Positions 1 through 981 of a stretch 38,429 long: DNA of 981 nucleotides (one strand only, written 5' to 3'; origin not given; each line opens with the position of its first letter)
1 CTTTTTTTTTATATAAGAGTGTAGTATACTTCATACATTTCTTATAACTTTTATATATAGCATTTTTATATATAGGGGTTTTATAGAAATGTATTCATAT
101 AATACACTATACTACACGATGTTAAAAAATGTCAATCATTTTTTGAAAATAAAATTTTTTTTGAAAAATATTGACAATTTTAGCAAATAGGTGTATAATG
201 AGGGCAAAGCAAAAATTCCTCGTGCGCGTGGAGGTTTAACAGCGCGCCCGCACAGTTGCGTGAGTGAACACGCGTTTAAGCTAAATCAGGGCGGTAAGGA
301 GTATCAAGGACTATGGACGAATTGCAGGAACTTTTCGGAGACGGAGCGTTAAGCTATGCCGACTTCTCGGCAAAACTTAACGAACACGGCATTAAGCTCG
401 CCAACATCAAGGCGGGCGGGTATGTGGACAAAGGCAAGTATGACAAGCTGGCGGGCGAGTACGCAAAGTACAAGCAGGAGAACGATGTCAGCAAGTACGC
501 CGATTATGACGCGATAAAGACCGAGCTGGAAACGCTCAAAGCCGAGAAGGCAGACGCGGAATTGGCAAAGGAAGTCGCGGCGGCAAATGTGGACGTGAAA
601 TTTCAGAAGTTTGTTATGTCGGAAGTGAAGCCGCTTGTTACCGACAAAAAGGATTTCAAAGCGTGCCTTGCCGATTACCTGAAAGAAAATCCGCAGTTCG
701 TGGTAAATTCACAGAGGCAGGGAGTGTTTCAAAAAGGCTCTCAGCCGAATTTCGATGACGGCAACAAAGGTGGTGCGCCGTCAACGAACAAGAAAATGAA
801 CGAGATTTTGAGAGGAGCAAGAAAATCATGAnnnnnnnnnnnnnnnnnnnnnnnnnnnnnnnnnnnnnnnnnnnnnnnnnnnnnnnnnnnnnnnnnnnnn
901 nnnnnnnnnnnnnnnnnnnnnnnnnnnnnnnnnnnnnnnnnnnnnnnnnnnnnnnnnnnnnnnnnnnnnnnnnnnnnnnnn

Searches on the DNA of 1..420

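Call 86: search_rna_families(source=window, start=1, end=420, threshold=evalue, max_evalue=5)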
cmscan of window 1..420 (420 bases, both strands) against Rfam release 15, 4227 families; matches with E-value up to 5: 5.
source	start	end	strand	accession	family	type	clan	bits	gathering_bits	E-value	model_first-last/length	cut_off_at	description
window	215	305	+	RF02991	GP20-a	Cis-reg;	-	31.4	47.2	0.00093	1-97/97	no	GP20-a RNA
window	32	95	-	RF04052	mir-466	Gene; miRNA;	-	23.2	85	0.04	1-80/80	no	mir-466 microRNA precursor family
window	350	400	-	RF02470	Ms_IGR-8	Gene; sRNA;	-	18.1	44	0.14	1-63/63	no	Mycobacterium sRNA Ms_IGR-8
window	80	129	-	RF02350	psRNA6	Gene; sRNA;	-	10.1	60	1.7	1-333/333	no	Nitrosomonas sRNA psRNA6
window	159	208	-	RF02350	psRNA6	Gene; sRNA;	-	8.7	60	4.5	1-333/333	no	Nitrosomonas sRNA psRNA6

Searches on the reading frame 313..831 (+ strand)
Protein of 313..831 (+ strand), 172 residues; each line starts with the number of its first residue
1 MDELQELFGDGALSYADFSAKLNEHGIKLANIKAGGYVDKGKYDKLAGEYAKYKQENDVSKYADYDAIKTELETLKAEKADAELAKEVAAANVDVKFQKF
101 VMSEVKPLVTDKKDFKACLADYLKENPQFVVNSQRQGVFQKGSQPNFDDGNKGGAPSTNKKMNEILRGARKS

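Call 10: search_protein_families(library=phrogs, proteins=[window:313-831:+], max_evalue=0.001)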
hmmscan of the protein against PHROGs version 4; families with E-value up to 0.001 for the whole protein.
window:313-831:+ (172 aa): 1 family
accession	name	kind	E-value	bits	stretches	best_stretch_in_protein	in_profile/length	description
phrog_2303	-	head and packaging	0.00019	22.3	1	53-159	96-207/219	head scaffolding protein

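Call 40: find_homologous_proteins(query=window:313-831:+, max_evalue=1e-10)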
Query window:313-831:+ (172 aa): 285 proteins with E <= 1e-10 among 386 candidates; the best 120 are listed.
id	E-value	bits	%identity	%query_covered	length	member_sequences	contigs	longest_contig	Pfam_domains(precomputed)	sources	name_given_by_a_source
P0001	9.2e-103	359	99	99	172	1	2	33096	-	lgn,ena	-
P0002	2.1e-102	358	98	99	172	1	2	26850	-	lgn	-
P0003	1.6e-99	348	95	100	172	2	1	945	-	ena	-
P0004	6.9e-99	346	94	99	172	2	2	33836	-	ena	-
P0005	7.7e-99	346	94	99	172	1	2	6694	-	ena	-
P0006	6.6e-98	343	94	99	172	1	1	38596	-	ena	-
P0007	6.8e-98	343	93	99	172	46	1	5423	-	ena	-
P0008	8.3e-98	343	92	99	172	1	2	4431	-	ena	-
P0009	9.9e-98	343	93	99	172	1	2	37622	-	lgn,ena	-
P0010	1.0e-97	342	92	100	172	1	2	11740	-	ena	-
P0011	5.0e-97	340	94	99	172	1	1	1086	-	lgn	-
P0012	5.2e-97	340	93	99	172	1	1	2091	-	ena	-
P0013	8.8e-97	339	92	99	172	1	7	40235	-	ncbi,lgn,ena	-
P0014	9.8e-97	339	92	99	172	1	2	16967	-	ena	-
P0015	2.2e-96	338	91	99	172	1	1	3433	-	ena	-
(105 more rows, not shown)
